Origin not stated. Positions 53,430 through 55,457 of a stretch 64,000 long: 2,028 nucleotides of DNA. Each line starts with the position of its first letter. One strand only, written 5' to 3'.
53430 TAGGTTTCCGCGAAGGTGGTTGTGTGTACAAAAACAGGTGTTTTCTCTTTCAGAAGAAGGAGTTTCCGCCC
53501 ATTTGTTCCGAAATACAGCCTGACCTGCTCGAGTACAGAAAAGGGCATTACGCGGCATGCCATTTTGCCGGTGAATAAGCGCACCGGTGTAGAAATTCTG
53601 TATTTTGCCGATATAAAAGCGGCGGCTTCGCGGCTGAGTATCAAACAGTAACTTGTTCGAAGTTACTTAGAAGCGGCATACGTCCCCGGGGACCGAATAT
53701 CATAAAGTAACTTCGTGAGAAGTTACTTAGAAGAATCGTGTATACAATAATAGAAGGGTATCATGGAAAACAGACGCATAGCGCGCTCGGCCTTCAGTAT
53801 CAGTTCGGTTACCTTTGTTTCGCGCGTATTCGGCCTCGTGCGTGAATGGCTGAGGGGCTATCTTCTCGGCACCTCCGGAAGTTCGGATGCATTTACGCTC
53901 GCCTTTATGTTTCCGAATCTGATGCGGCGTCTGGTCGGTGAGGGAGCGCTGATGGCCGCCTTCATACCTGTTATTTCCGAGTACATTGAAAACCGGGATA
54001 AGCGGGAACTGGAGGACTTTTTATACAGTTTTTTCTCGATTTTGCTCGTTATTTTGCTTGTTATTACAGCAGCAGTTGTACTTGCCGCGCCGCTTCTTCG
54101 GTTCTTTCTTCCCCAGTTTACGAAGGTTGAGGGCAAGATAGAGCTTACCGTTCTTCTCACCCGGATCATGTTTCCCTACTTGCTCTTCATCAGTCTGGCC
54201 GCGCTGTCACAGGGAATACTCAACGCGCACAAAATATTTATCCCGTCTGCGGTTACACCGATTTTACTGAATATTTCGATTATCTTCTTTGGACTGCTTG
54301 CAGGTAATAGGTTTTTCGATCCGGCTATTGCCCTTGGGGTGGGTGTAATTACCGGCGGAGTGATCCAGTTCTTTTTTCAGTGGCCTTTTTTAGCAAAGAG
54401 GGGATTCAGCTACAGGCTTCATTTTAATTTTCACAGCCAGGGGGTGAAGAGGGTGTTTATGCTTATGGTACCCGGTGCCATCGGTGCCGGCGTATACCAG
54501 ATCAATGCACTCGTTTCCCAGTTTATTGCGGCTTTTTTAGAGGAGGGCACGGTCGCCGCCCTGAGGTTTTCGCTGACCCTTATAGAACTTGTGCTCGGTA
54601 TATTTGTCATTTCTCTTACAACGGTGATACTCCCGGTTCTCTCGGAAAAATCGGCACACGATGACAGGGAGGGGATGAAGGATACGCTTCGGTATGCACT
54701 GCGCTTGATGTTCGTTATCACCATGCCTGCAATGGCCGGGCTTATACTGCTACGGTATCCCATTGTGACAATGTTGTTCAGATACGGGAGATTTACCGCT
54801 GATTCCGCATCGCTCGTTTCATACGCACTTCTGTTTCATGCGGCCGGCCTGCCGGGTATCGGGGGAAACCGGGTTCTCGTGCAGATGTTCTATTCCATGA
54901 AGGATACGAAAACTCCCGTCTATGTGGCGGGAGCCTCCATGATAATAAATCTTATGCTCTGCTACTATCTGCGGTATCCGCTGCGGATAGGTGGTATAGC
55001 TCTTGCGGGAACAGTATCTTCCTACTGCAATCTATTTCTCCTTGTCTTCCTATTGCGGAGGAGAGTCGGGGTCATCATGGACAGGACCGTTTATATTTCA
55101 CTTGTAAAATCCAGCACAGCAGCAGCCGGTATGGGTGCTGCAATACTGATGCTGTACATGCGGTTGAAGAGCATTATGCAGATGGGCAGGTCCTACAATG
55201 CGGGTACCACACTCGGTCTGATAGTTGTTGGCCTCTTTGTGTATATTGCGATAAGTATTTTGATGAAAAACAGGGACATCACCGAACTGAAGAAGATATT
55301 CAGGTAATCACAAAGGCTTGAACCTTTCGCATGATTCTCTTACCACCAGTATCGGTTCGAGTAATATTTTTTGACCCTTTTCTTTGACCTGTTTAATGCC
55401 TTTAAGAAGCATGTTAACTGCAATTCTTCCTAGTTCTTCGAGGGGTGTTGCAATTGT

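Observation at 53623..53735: Novel dispersed palindromic repeat family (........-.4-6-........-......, with or without a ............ box), at least six copies in 64 kb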

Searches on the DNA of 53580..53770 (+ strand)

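Call 21: search_rna_families(source=window, start=53580, end=53770, threshold=evalue, max_evalue=10, show_alignments=3)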
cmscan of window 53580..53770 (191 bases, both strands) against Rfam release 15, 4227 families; matches with E-value up to 10: 2.
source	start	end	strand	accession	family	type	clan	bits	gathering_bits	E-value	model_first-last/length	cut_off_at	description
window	53656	53715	-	RF03898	mir-7616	Gene; miRNA;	-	15.8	100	1.7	1-67/67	no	mir-7616 microRNA precursor family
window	53648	53727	-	RF00678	mir-140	Gene; miRNA;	-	11.3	70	6.9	1-79/79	no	mir-140 microRNA precursor family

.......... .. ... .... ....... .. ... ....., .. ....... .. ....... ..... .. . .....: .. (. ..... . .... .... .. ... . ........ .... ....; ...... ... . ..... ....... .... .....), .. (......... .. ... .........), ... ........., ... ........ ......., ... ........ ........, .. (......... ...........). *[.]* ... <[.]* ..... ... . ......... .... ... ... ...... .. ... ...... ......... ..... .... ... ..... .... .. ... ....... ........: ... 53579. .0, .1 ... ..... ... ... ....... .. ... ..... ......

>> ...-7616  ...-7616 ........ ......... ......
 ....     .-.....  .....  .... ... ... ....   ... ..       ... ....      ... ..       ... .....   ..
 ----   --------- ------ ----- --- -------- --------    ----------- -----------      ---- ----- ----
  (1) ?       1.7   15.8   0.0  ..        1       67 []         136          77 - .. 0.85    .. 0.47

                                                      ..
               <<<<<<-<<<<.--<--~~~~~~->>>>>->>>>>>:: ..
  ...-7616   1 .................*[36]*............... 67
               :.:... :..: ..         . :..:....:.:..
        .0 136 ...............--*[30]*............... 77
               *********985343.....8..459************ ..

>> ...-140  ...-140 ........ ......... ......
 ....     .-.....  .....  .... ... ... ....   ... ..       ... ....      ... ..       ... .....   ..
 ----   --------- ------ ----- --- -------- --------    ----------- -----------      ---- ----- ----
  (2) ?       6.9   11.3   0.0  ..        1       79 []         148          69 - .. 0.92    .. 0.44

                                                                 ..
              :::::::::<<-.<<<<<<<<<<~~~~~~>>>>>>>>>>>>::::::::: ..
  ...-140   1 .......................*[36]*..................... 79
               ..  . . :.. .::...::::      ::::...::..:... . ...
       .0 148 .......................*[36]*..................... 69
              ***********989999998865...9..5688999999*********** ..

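Call 75: search_dna_similar(query=window:53600-53740:+, collection=plasmids, mode=distant, max_evalue=0.01)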
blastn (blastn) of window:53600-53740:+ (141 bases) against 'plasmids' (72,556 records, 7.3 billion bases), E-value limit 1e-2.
No match.

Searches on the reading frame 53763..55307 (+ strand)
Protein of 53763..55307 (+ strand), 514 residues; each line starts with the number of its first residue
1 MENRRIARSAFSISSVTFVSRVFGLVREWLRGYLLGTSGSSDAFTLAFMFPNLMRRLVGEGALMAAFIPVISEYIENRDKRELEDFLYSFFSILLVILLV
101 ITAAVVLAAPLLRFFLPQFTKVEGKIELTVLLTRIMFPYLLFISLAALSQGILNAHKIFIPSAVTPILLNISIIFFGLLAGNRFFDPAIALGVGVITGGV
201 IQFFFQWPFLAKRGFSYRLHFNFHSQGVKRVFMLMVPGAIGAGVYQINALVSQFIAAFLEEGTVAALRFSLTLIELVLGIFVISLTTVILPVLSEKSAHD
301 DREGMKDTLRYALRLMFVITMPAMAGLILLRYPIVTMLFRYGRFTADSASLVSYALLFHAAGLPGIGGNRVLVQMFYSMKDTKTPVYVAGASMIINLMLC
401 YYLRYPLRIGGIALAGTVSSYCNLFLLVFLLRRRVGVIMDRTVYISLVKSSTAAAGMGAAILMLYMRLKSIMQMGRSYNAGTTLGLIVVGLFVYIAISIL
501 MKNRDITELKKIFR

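Call 16: find_encoding_contigs(protein=window:53763-55307:+, flank=10000, max_places=6)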
Protein window:53763-55307:+ (514 aa): 22 contigs read that carry it; 6 places shown.
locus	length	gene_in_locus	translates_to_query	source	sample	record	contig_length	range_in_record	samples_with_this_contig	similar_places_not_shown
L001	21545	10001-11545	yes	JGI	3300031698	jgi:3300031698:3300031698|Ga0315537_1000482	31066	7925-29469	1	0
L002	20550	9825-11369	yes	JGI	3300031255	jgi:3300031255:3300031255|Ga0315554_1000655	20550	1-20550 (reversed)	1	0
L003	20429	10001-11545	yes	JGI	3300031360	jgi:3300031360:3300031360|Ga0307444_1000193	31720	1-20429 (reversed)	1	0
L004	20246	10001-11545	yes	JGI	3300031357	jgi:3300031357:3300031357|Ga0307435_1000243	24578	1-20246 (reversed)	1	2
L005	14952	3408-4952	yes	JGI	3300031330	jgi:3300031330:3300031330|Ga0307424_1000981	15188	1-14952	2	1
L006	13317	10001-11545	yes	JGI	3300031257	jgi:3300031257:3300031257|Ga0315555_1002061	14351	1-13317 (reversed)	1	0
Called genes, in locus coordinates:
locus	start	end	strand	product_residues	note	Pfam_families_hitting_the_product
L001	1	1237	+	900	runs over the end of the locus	PF13715:CarbopepD_reg_2 (faint), PF23374:Fn3_arc (faint), PF08308:PEGA, PF25058:ARM_TT21 (weak)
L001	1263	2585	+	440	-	PF00930:DPPIV_N (faint), PF26550:Tricorn_2nd (weak), PF07676:PD40 (weak), PF26549:Tricorn_N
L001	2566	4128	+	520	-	PF25062:ARM_TT21_N (faint), PF07719:TPR_2 (faint), PF13428:TPR_14 (faint), PF12895:ANAPC3 (faint), PF13424:TPR_12 (faint), PF13432:TPR_16 (faint), PF14559:TPR_19 (faint)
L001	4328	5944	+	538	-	PF00496:SBP_bac_5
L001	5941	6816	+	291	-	PF00528:BPD_transp_1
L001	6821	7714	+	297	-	PF00528:BPD_transp_1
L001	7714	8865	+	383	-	PF00005:ABC_tran, PF08352:oligo_HPY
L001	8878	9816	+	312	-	PF00005:ABC_tran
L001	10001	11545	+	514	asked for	PF03023:MurJ, PF13440:Polysacc_synt_3, PF01554:MatE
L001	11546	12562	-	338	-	PF00356:LacI, PF00532:Peripla_BP_1, PF13407:Peripla_BP_4, PF13377:Peripla_BP_3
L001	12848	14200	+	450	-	PF01547:SBP_bac_1, PF13416:SBP_bac_8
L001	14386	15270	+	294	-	PF00528:BPD_transp_1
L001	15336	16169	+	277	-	PF00528:BPD_transp_1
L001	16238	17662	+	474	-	PF00202:Aminotran_3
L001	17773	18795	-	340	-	PF00294:PfkB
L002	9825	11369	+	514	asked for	PF03023:MurJ, PF13440:Polysacc_synt_3, PF01554:MatE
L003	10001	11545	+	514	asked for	PF03023:MurJ, PF13440:Polysacc_synt_3, PF01554:MatE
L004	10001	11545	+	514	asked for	PF03023:MurJ, PF13440:Polysacc_synt_3, PF01554:MatE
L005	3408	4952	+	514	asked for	PF03023:MurJ, PF13440:Polysacc_synt_3, PF01554:MatE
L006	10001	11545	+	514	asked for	PF03023:MurJ, PF13440:Polysacc_synt_3, PF01554:MatE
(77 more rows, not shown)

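Call 47: find_homologous_proteins(query=window:53763-55307:+, max_evalue=1e-60)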
Query window:53763-55307:+ (514 aa): 3936 proteins with E <= 1e-60 among 8000 candidates; the best 120 are listed.
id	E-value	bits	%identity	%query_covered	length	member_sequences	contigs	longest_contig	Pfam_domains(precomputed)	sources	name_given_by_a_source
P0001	0.0e+0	1079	100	100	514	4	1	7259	PF01554.24,PF13440.12,PF03023.20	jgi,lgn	-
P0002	1.8e-281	952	87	100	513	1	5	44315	PF01554.24,PF13440.12,PF03023.20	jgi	-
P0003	1.3e-277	940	86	100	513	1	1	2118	PF01554.24,PF13440.12,PF03023.20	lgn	-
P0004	2.3e-273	926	89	94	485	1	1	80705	PF01554.24,PF03023.20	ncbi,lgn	-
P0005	1.0e-229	782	72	100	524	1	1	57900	PF01554.24,PF03023.20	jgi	-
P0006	1.2e-218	745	67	100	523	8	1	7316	PF01554.24,PF03023.20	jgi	jgi:putative peptidoglycan lipid II flippase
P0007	1.3e-217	742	68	100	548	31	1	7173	PF01554.24,PF03023.20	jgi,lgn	jgi:putative peptidoglycan lipid II flippase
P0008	3.5e-217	740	68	99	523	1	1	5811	PF01554.24,PF13440.12,PF03023.20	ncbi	-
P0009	2.1e-216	738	68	100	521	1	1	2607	PF01554.24,PF03023.20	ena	-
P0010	6.1e-216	736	68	100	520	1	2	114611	PF01554.24,PF03023.20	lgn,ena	-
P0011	2.6e-213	728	67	100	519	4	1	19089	PF01554.24,PF03023.20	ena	-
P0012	1.1e-212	726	68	99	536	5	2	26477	PF01554.24,PF03023.20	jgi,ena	-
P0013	3.7e-210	717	68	100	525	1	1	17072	PF01554.24,PF03023.20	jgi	jgi:putative peptidoglycan lipid II flippase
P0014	2.7e-209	714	66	100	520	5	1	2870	PF01554.24,PF03023.20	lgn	-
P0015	9.7e-204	696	65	100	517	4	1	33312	PF01554.24,PF03023.20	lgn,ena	-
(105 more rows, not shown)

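Call 48: find_encoding_contigs(protein=P0002, flank=10000, max_places=2)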
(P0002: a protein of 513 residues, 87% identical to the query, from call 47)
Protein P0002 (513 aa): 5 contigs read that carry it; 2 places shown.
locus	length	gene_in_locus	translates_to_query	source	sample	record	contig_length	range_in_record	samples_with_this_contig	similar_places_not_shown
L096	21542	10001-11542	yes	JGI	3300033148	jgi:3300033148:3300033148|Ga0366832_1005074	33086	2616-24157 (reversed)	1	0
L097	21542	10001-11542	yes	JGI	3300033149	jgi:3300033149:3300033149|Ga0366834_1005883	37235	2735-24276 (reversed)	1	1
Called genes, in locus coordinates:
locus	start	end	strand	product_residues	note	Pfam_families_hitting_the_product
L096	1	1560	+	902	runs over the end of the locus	PF13620:CarboxypepD_reg (faint), PF13715:CarbopepD_reg_2 (faint), PF22820:TcaA_3rd_4th (faint), PF23374:Fn3_arc (faint), PF08308:PEGA (weak), PF25058:ARM_TT21 (weak)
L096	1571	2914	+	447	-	PF00930:DPPIV_N (faint), PF07676:PD40 (faint), PF26550:Tricorn_2nd (weak), PF26549:Tricorn_N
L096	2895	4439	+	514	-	PF07719:TPR_2 (faint), PF12895:ANAPC3 (faint), PF13424:TPR_12 (faint), PF13428:TPR_14 (faint), PF13432:TPR_16 (faint), PF14559:TPR_19 (faint), PF25062:ARM_TT21_N (faint)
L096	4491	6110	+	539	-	PF00496:SBP_bac_5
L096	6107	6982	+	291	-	PF00528:BPD_transp_1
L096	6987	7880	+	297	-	PF00528:BPD_transp_1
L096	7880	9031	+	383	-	PF00005:ABC_tran, PF08352:oligo_HPY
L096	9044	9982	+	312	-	PF00005:ABC_tran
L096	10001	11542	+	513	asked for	PF03023:MurJ, PF13440:Polysacc_synt_3, PF01554:MatE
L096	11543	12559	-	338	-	PF00356:LacI, PF00532:Peripla_BP_1, PF13407:Peripla_BP_4, PF13377:Peripla_BP_3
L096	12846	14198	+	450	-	PF01547:SBP_bac_1, PF13416:SBP_bac_8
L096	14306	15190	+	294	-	PF00528:BPD_transp_1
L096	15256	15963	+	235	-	PF00528:BPD_transp_1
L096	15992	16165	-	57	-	-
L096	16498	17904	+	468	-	PF00202:Aminotran_3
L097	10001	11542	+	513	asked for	PF03023:MurJ, PF13440:Polysacc_synt_3, PF01554:MatE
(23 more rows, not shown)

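Call 49: find_encoding_contigs(protein=P0004, flank=10000, max_places=2)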
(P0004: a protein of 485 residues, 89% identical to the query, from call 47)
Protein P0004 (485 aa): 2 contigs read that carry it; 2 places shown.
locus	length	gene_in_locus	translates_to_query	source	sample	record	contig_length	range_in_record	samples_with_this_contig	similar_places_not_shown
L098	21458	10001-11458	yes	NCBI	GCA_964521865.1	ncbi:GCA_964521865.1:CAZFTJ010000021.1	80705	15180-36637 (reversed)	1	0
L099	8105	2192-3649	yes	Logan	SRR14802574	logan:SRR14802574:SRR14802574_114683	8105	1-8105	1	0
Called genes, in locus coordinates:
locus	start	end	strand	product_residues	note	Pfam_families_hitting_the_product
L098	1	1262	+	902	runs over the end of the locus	PF13620:CarboxypepD_reg (faint), PF13715:CarbopepD_reg_2 (weak), PF08308:PEGA, PF25058:ARM_TT21 (weak)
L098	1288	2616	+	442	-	PF00930:DPPIV_N (faint), PF26549:Tricorn_N, PF26550:Tricorn_2nd (weak), PF07676:PD40 (weak)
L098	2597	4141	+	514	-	PF07719:TPR_2 (faint), PF12895:ANAPC3 (faint), PF13424:TPR_12 (faint), PF13428:TPR_14 (faint), PF13432:TPR_16 (faint), PF14559:TPR_19 (faint), PF25062:ARM_TT21_N (faint)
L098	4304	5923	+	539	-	PF00496:SBP_bac_5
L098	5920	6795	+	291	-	PF00528:BPD_transp_1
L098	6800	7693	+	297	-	PF00528:BPD_transp_1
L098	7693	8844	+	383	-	PF00005:ABC_tran (weak), PF13401:AAA_22 (faint), PF00005:ABC_tran, PF08352:oligo_HPY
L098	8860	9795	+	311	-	PF00005:ABC_tran, PF08352:oligo_HPY (faint)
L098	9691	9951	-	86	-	-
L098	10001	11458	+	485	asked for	PF03023:MurJ, PF01554:MatE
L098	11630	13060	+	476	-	PF00202:Aminotran_3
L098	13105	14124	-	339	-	PF00294:PfkB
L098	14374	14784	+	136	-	-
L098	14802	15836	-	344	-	PF01594:AI-2E_transport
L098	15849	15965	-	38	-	-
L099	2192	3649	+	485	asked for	PF03023:MurJ, PF01554:MatE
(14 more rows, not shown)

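Call 50: find_encoding_contigs(protein=P0005, flank=10000, max_places=2)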
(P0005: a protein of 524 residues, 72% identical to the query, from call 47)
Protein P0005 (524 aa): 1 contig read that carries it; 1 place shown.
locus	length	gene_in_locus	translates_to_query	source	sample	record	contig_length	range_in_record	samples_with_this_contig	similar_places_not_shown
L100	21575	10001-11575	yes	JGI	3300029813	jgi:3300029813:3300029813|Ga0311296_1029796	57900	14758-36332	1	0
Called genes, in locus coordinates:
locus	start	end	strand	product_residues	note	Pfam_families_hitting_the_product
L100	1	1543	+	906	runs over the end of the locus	PF08308:PEGA, PF25058:ARM_TT21 (weak)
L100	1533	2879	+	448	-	PF00930:DPPIV_N (faint), PF26549:Tricorn_N, PF26550:Tricorn_2nd, PF07676:PD40 (weak)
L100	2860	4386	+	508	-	PF12895:ANAPC3 (faint), PF13424:TPR_12 (faint), PF13432:TPR_16 (faint), PF25062:ARM_TT21_N (faint)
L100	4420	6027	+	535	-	PF00496:SBP_bac_5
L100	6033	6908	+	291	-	PF00528:BPD_transp_1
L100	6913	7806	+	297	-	PF00528:BPD_transp_1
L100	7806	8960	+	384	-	PF00005:ABC_tran, PF08352:oligo_HPY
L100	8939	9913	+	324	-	PF00005:ABC_tran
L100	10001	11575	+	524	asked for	PF03023:MurJ, PF01554:MatE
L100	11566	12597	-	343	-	PF00294:PfkB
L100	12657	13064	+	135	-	-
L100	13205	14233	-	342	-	PF01594:AI-2E_transport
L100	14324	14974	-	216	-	PF21948:LplA-B_cat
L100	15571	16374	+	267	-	PF00795:CN_hydrolase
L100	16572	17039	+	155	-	PF00300:His_Phos_1 (weak)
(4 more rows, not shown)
